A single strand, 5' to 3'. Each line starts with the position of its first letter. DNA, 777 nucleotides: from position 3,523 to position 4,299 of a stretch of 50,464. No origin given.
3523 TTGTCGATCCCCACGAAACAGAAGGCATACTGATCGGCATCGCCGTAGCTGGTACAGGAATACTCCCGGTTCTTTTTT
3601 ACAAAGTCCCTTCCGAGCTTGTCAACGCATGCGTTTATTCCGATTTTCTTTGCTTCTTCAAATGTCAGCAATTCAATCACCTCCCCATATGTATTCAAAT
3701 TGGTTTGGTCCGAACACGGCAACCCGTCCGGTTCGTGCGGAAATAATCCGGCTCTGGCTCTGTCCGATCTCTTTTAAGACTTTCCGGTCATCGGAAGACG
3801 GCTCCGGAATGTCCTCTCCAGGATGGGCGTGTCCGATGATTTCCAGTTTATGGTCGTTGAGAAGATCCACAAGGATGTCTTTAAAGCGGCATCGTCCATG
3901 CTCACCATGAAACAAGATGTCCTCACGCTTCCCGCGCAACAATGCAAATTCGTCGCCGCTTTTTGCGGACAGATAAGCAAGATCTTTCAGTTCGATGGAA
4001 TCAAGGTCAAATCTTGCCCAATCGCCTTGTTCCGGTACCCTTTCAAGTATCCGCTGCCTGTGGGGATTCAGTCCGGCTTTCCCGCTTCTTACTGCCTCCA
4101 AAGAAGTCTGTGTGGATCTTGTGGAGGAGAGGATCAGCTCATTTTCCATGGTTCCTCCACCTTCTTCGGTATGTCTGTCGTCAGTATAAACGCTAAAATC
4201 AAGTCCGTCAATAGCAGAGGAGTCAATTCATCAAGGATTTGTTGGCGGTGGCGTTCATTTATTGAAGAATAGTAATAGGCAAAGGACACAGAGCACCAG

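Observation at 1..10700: Low-GC accessory island made of mobile and defence fragments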

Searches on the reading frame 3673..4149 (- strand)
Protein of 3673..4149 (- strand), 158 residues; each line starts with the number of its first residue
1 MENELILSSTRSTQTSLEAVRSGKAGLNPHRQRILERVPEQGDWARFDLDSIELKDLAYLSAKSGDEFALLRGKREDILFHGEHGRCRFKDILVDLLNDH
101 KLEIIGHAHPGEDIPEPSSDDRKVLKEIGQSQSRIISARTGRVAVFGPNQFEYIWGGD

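Call 4: search_protein_families(library=pfam, max_evalue=0.01, proteins=[window:3673-4149:-])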
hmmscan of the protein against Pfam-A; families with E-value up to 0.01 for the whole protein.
window:3673-4149:- (158 aa): 0 families

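Call 15: search_protein_families(library=padloc, max_evalue=0.01, proteins=[window:3673-4149:-])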
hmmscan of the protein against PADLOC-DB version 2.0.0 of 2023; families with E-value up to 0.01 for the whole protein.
window:3673-4149:- (158 aa): 0 families

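Call 16: search_protein_families(library=ncbifam, max_evalue=0.01, proteins=[window:3673-4149:-])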
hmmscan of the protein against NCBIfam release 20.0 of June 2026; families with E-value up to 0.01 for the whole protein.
window:3673-4149:- (158 aa): 0 families

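Call 17: search_protein_families(library=phrogs, max_evalue=0.01, proteins=[window:3673-4149:-])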
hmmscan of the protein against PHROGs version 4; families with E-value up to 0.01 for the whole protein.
window:3673-4149:- (158 aa): 0 families

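Call 25: search_protein_families(library=pfam, max_evalue=5, proteins=[window:3673-4149:-])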
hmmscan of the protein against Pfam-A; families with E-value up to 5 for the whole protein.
window:3673-4149:- (158 aa): 1 family
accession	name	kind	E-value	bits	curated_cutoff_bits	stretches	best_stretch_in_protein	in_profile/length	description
PF02559.22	CarD_TRCF_RID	-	0.25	11.9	23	1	76-104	4-25/57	CarD-like/TRCF RID domain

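Call 26: search_solved_structures(query=window:3673-4149:-, max_evalue=10)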
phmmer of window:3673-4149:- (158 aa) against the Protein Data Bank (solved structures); distinct sequences matched with E-value up to 10: 1.
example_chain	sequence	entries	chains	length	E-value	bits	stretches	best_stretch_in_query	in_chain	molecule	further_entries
3nuf_A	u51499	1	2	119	1.6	12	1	86-117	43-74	PRD-containing transcription regulator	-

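Call 28: find_homologous_proteins(query=window:3673-4149:-, max_evalue=0.001)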
Query window:3673-4149:- (158 aa): 169 proteins with E <= 0.001 among 193 candidates; the best 120 are listed.
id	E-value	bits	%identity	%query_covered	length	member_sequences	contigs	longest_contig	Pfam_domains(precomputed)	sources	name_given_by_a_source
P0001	5.1e-94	330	96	100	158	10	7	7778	-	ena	-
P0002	4.3e-63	230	70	94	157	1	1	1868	-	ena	-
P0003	6.2e-60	220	67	97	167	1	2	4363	-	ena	-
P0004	1.8e-59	218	67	95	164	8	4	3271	-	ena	-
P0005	2.8e-59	218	63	94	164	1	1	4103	-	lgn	-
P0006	2.4e-57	211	67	95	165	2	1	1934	-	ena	-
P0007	3.5e-57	211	62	94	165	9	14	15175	-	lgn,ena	-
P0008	1.5e-56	209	65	93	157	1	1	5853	-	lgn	-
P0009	1.9e-56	208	65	95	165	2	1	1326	-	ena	-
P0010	2.4e-56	208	67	95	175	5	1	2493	-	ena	-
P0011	3.2e-56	208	62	94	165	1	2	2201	-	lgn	-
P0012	4.2e-56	207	63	95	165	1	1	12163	-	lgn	-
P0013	9.6e-56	206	64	94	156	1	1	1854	-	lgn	-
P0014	1.2e-55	206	65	95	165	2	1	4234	-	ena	-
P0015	1.4e-55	206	63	95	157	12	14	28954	-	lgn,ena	-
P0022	2.7e-54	201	63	97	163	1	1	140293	-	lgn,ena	-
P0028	6.4e-53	197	63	96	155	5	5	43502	-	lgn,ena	-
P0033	4.5e-51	191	61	96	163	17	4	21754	-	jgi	jgi:hypothetical protein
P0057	1.6e-47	179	57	94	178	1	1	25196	-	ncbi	-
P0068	1.4e-46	176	59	96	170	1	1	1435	PF13555.13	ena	-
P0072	3.8e-46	175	55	92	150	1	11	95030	-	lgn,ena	-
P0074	4.4e-46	175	55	92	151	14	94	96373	-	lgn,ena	-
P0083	2.0e-44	169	54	94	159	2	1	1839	-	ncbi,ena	-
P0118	9.7e-40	154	53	92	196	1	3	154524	-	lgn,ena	-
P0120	1.8e-39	153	53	92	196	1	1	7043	-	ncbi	-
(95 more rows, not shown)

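Call 29: find_encoding_contigs(protein=P0074, flank=5000, max_places=6)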
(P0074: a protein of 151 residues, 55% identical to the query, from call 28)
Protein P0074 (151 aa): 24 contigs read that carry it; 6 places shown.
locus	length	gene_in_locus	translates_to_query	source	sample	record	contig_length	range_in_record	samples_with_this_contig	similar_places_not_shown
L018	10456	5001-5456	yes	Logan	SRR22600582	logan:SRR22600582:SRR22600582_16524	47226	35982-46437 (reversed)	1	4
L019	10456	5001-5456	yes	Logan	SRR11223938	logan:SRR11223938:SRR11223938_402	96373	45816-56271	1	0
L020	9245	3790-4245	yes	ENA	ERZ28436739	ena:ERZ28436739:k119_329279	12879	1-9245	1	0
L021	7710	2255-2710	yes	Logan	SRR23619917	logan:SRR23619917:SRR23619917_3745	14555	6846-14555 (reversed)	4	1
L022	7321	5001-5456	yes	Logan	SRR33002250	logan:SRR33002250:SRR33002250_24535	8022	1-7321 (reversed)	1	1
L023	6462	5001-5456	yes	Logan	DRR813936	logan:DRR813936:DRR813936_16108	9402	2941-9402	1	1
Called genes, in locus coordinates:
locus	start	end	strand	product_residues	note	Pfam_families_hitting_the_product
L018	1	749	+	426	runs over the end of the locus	PF00078:RVT_1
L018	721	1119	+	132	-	-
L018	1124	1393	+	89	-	-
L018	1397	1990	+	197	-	PF14301:DUF4376 (weak)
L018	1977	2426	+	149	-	PF06541:ABC_trans_CmpB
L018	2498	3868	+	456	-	PF18013:Phage_lysozyme2, PF01510:Amidase_2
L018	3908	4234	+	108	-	-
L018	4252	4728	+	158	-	-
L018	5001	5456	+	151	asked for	-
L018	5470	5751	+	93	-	-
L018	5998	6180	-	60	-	-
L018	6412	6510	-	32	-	-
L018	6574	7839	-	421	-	PF02920:Integrase_DNA, PF00589:Phage_integrase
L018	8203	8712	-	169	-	PF00692:dUTPase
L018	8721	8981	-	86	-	-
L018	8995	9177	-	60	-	-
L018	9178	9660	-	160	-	-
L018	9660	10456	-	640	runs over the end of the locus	PF13597:NRDD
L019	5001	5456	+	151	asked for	-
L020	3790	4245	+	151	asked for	-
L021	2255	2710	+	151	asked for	-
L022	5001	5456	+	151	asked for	-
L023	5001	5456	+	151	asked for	-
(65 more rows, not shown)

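Call 30: find_encoding_contigs(protein=P0022, flank=5000, max_places=3)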
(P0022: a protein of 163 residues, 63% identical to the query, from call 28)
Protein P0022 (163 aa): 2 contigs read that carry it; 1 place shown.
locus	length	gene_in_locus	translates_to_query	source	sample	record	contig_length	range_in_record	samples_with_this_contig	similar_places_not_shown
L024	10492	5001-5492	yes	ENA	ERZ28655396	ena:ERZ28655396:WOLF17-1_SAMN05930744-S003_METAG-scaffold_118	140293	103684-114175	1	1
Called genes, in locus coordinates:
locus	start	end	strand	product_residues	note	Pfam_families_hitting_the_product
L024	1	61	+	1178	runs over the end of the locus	PF01855:POR_N, PF17147:PFOR_II, PF01558:POR, PF10371:EKR, PF00037:Fer4, PF12837:Fer4_6 (weak), PF12838:Fer4_7 (weak), PF02775:TPP_enzyme_C, +2 more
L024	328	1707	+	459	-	PF01637:ATPase_2, PF13191:AAA_16 (faint), PF13173:AAA_14, PF13401:AAA_22 (faint), PF03008:DUF234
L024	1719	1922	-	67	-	PF13560:HTH_31 (weak), PF01381:HTH_3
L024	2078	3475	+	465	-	PF03062:MBOAT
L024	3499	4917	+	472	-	PF16822:ALGX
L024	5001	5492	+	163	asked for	-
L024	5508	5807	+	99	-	-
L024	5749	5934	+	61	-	-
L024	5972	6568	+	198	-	PF13679:Methyltransf_32 (weak), PF13649:Methyltransf_25 (faint)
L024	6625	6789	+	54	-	-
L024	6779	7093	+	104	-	PF05016:ParE_toxin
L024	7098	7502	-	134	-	-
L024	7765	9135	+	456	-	PF00291:PALP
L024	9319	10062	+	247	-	PF07195:FliD_C (weak)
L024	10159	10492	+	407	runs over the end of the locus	PF01704:UDPGP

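Call 31: find_encoding_contigs(protein=P0118, flank=5000, max_places=3)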
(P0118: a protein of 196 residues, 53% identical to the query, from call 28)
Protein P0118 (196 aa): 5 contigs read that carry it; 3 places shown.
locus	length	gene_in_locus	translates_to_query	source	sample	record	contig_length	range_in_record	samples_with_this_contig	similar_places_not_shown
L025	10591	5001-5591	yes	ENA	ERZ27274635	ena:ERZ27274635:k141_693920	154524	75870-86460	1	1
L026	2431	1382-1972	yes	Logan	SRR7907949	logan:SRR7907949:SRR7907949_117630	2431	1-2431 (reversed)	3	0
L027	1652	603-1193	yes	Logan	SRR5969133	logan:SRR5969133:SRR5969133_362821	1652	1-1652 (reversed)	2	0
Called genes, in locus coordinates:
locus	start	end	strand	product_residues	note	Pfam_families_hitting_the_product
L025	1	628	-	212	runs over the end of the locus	-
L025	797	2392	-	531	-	-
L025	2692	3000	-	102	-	-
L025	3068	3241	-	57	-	-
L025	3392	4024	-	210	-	-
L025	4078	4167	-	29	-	-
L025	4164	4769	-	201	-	-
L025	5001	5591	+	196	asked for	-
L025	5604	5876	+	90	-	-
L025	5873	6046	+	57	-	PF12844:HTH_19 (weak), PF01381:HTH_3 (weak)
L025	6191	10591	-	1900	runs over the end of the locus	-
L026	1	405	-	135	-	?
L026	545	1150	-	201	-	-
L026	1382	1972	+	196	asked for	-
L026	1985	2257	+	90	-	-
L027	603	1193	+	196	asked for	-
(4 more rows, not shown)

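Call 37: predict_structure(alignment_id=A1)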
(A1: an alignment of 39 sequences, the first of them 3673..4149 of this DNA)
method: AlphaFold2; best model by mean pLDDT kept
length: 158 residues; sequences in the alignment: 39
mean_pLDDT: 90.7   pTM: 0.84
mean pLDDT of the five models: 90.7, 90.2, 89.5, 89.3, 88.0
residues with pLDDT >= 90: 133; 70-90: 9; 50-70: 6; < 50: 10
segments of 3 or more residues with pLDDT < 50: 1-7, 156-158
pLDDT, mean of each block of 10 residues (from residue 1): 48 92 96 97 98 98 98 98 94 97 97 91 96 96 93 54
secondary structure, 60 per line:
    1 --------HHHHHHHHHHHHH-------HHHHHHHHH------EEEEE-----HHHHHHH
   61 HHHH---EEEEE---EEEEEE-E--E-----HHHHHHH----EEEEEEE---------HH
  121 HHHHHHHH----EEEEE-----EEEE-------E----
elements in order: H9-21 H29-37 E44-48 H54-64 E68-72 E76-81 H92-98 E103-109 H119-128 E133-137 E143-146

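Call 39: fold_search(model_id=the predicted structure, library=pdb)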
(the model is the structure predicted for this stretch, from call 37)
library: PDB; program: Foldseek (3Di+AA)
matches with E <= 10: 499; with E <= 0.001: 0
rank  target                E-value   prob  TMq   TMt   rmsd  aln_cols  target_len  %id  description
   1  8s9s_8                2.9e-03  0.99  0.35  0.31   4.8       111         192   17  Structure of the human ER membrane protein complex (EMC) in GDN (released 2023-05-17)
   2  5ld9_A                5.8e-03  0.96  0.34  0.40   6.2       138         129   14  Structure of deubiquitinating enzyme homolog, Pyrococcus furiosus JAMM1. (released 2017-05-17)
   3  5lda_A                9.4e-03  0.95  0.35  0.41   6.1       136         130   14  Structure of deubiquitinating enzyme homolog (Pyrococcus furiosus JAMM1) in complex with ubiquitin-like SAMP2. (released 2017-06-21)
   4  8eoi_H                1.1e-02  0.96  0.36  0.31   4.9       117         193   16  Structure of a human EMC:human Cav1.2 channel complex in GDN detergent (released 2023-05-24)
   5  1oi0_A                1.2e-02  0.94  0.32  0.43   7.1        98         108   15  CRYSTAL STRUCTURE OF AF2198, A JAB1/MPN DOMAIN PROTEIN FROM ARCHAEOGLOBUS FULGIDUS (released 2003-08-14)
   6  9zz6_H                1.5e-02  0.92  0.34  0.28   5.3       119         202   14  The ER membrane protein complex acts as a chaperone to promote voltage-gated calcium channel assembly (released 2026-02-18)
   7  1oi0_D                1.7e-02  0.82  0.28  0.38   8.4       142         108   13  CRYSTAL STRUCTURE OF AF2198, A JAB1/MPN DOMAIN PROTEIN FROM ARCHAEOGLOBUS FULGIDUS (released 2003-08-14)
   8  9efm_F                1.9e-02  0.66  0.28  0.18   7.1       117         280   14  Cryo-EM structure of COP9 signalosome precatalytic state with neddylated cullin-1 (released 2025-12-03)
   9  5ld9_B                2.2e-02  0.63  0.28  0.33   7.1       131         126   16  Structure of deubiquitinating enzyme homolog, Pyrococcus furiosus JAMM1. (released 2017-05-17)
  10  4ocm_E                2.4e-02  0.90  0.33  0.30   5.7       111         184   14  Crystal Structure of the Rpn8-Rpn11 MPN domain heterodimer, crystal form Ib (released 2014-01-29)
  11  2znr                  2.5e-02  0.84  0.32  0.29   7.3       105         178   11  Crystal structure of the DUB domain of human AMSH-LP (released 2008-09-02)
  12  4d10_F                2.5e-02  0.63  0.29  0.19   7.0       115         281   16  Crystal structure of the COP9 signalosome (released 2014-07-23)
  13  4msd_A                3.4e-02  0.87  0.36  0.32   7.4       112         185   14  Crystal structure of Schizosaccharomyces pombe AMSH-like protein SST2 T319I mutant (released 2014-06-18)
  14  7l97_A                3.4e-02  0.80  0.32  0.29   7.3       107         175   13  Crystal structure of STAMBPL1 in complex with an engineered binder (released 2021-08-25)
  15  7lm3_A                3.9e-02  0.77  0.31  0.27   6.6        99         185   16  Crystal Structure of Thr316Ala mutant of JAMM domain of S. pombe (released 2021-06-30)
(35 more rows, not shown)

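Call 65: search_dna_similar(query=window:3673-4149:-, collection=phages, mode=protein, max_rows=15, max_evalue=0.001)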
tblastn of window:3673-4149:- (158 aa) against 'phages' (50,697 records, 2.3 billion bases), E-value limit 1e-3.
No match.

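Call 66: search_dna_similar(query=window:3673-4149:-, collection=plasmids, mode=protein, max_rows=15, max_evalue=0.001)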
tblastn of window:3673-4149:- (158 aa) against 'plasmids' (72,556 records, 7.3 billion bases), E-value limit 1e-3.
No match.

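Call 71: search_solved_structures(query=A1, max_evalue=10)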
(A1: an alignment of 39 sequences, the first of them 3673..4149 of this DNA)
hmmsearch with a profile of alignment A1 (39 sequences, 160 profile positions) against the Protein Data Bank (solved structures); distinct sequences matched with E-value up to 10: 1.
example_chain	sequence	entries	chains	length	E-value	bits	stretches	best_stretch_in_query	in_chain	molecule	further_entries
3lf9_A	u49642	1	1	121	0.87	12.2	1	7-59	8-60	4E10_D0_1IS1A_001_C (T161)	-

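Call 90: find_encoding_contigs(protein=P0072, flank=6000, max_places=3)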
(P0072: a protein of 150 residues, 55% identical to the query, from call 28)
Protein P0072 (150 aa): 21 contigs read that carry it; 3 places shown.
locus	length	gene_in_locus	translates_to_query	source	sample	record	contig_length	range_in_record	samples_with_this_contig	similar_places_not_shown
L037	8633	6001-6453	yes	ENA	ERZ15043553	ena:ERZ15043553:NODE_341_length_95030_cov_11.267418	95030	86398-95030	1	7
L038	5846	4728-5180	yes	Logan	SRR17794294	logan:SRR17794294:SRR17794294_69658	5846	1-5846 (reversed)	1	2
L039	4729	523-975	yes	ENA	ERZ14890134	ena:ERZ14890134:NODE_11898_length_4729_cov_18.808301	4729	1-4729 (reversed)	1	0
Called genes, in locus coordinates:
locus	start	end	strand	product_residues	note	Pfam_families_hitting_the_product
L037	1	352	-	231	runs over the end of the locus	PF01381:HTH_3, PF12844:HTH_19 (weak)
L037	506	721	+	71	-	-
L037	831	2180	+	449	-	PF03288:Pox_D5 (faint), PF08706:D5_N, PF19263:DUF5906 (weak)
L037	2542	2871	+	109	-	-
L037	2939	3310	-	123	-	-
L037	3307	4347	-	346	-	PF14281:PDDEXK_4 (weak)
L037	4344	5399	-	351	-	PF13280:WYL, PF25583:WCX (weak)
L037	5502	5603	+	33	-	-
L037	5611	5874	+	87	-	-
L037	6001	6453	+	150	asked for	-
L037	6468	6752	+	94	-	-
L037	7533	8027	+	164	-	PF00239:Resolvase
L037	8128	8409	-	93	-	PF00486:Trans_reg_C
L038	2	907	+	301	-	?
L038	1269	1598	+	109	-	-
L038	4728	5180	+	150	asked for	-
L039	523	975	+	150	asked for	-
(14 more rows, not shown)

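Call 91: find_encoding_contigs(protein=P0028, flank=6000, max_places=3)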
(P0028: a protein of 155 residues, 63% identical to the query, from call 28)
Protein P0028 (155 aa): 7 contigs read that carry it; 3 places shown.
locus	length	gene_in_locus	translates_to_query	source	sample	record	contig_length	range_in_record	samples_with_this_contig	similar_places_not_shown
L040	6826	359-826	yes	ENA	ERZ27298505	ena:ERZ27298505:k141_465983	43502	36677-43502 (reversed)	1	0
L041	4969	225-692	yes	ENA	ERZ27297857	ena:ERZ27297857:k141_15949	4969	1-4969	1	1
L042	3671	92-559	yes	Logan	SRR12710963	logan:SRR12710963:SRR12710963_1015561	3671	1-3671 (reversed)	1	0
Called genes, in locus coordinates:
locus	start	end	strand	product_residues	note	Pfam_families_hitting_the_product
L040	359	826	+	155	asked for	-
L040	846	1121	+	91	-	-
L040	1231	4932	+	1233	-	-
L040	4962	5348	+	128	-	-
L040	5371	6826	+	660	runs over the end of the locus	PF05593:RHS_repeat (faint)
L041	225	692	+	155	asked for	-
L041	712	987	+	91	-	-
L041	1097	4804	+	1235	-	-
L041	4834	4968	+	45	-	?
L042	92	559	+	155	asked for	-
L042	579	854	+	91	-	-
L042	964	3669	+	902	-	?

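Call 96: list_cluster_members(proteins=[P0057, P0083, P0120, P0033, P0131, P0127, P0140, window:3673-4149:-, window:3375-3671:-])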
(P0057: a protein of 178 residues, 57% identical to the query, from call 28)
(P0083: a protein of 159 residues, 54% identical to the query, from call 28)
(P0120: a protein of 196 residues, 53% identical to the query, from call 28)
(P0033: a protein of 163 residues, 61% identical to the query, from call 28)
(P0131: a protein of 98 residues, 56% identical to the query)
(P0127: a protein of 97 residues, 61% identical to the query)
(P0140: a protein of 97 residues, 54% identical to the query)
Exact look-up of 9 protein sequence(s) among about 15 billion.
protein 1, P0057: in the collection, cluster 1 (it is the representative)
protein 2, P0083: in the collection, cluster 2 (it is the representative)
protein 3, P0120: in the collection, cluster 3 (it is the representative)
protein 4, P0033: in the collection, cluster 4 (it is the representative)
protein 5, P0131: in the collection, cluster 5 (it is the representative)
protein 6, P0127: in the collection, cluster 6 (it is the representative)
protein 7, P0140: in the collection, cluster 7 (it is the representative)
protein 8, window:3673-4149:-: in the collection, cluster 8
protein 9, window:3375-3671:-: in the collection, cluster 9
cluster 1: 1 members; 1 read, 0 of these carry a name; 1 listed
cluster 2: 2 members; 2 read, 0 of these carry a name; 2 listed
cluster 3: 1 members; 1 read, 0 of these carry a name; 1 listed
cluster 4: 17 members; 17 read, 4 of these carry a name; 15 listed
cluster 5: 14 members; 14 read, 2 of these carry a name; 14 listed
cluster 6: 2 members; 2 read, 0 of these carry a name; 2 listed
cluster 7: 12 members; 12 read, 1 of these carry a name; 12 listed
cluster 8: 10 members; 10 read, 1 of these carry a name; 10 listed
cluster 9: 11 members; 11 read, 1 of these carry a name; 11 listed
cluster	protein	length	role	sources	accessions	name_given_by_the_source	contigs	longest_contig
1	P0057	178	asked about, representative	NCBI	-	-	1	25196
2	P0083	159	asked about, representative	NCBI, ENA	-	-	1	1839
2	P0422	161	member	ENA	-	-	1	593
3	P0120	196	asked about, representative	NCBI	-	-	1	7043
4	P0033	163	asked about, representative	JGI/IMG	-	hypothetical protein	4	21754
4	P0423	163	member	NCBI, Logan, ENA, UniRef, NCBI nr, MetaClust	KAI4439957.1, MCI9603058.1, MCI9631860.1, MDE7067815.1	hypothetical protein EBB54_02085 [Schaedlerella arabinosiphila] | Uncharacterized protein n=2 Tax=Schaedlerella arabinosiphila TaxID=2044587 ... | hypothetical protein [Schaedlerella arabinosiphila]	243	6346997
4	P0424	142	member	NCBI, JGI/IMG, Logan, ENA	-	hypothetical protein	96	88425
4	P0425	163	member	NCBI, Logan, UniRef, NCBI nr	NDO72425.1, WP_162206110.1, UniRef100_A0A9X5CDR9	hypothetical protein FMM80_28880 [Schaedlerella arabinosiphila] | Uncharacterized protein n=1 Tax=Schaedlerella arabinosiphila TaxID=2044587 ... | hypothetical protein [Schaedlerella arabinosiphila]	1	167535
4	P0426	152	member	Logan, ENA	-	-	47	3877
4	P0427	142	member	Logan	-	-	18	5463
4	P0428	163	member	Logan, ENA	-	-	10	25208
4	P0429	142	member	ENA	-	-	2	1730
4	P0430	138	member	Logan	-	-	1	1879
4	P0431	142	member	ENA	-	-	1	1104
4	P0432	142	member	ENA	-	-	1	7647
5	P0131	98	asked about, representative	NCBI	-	-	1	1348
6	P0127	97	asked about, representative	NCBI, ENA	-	-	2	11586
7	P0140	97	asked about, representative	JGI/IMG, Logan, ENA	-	prepilin-type processing-associated H-X9-DG protein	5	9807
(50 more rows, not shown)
